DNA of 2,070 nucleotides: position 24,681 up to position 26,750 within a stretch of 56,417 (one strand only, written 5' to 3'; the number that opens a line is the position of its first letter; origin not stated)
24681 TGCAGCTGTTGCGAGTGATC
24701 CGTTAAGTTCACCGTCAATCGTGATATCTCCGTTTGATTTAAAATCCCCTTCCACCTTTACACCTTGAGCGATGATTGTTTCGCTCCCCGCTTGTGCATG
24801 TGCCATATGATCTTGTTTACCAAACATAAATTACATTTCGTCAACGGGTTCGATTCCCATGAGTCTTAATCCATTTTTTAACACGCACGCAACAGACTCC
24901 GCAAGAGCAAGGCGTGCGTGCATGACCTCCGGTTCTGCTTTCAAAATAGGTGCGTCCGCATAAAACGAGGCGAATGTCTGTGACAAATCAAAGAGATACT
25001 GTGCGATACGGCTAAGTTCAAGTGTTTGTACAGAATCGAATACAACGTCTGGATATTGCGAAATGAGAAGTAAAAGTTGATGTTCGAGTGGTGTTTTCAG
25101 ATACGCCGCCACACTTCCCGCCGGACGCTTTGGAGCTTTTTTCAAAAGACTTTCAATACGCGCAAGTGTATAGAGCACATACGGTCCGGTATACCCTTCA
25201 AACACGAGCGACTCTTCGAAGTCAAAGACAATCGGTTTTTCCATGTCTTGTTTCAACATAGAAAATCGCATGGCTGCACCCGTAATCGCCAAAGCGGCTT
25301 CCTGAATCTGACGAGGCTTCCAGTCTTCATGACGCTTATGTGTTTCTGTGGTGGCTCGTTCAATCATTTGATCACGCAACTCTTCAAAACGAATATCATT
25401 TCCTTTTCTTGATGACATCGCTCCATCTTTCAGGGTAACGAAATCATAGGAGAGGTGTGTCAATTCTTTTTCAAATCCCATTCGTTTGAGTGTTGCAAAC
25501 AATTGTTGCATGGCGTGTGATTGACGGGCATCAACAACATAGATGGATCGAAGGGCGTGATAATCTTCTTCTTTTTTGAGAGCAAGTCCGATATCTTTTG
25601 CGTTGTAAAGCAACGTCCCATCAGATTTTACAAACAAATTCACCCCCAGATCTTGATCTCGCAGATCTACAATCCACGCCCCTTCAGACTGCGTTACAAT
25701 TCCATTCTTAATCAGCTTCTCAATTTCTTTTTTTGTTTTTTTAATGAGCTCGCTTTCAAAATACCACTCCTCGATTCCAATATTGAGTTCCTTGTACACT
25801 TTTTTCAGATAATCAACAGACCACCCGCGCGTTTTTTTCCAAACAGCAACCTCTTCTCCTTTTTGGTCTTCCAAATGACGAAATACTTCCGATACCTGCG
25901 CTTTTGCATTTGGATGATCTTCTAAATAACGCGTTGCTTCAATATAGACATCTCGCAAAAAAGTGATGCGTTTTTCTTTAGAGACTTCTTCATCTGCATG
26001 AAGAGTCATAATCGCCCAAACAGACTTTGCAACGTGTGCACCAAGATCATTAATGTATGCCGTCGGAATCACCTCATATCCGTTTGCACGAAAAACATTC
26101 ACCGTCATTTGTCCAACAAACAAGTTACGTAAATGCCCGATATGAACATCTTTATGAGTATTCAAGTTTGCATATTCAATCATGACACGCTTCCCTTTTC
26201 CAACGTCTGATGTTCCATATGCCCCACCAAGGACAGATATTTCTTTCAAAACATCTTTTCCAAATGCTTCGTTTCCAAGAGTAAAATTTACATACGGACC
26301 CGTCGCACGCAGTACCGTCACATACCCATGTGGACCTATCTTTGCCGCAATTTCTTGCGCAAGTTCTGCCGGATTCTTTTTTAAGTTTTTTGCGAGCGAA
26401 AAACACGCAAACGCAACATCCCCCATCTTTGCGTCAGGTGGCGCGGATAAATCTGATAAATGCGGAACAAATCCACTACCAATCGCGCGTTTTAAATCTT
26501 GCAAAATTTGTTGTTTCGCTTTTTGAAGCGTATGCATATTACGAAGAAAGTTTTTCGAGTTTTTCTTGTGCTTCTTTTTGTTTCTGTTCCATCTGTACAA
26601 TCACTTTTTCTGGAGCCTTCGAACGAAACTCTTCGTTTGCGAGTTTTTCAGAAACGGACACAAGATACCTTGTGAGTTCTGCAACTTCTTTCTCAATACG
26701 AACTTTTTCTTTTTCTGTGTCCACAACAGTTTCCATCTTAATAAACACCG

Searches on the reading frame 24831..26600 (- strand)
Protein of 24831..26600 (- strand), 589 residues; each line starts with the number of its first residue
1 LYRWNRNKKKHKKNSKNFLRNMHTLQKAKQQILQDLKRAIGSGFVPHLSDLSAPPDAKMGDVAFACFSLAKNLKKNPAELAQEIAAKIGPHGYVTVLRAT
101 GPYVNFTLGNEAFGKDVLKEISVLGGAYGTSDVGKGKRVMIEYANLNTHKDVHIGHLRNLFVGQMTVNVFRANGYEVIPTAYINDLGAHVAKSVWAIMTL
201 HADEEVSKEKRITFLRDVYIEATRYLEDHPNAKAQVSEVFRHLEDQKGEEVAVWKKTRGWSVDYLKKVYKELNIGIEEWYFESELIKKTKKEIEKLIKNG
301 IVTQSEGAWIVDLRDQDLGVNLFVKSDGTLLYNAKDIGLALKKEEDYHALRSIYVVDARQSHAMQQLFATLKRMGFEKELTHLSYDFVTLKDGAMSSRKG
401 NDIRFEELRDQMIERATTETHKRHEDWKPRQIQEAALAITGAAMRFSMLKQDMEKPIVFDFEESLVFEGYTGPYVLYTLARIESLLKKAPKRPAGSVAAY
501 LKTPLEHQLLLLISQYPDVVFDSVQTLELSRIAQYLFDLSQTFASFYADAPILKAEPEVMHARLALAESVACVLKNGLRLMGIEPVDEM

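Call 40: search_protein_families(library=pfam, proteins=[window:24831-26600:-], max_evalue=0.001)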
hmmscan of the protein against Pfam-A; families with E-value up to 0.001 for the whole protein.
window:24831-26600:- (589 aa): 3 families
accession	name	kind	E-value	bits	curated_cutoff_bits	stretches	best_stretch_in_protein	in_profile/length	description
PF00750.26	tRNA-synt_1d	-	1e-46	160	23.3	1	131-461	14-349/349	tRNA synthetases class I (R), catalytic domain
PF05746.21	DALR_1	-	1.3e-29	103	22.3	1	475-589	1-117/117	DALR anticodon binding domain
PF03485.21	Arg_tRNA_synt_N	-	1.9e-14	54.5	21.5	1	28-108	3-85/85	Arginyl tRNA synthetase N terminal domain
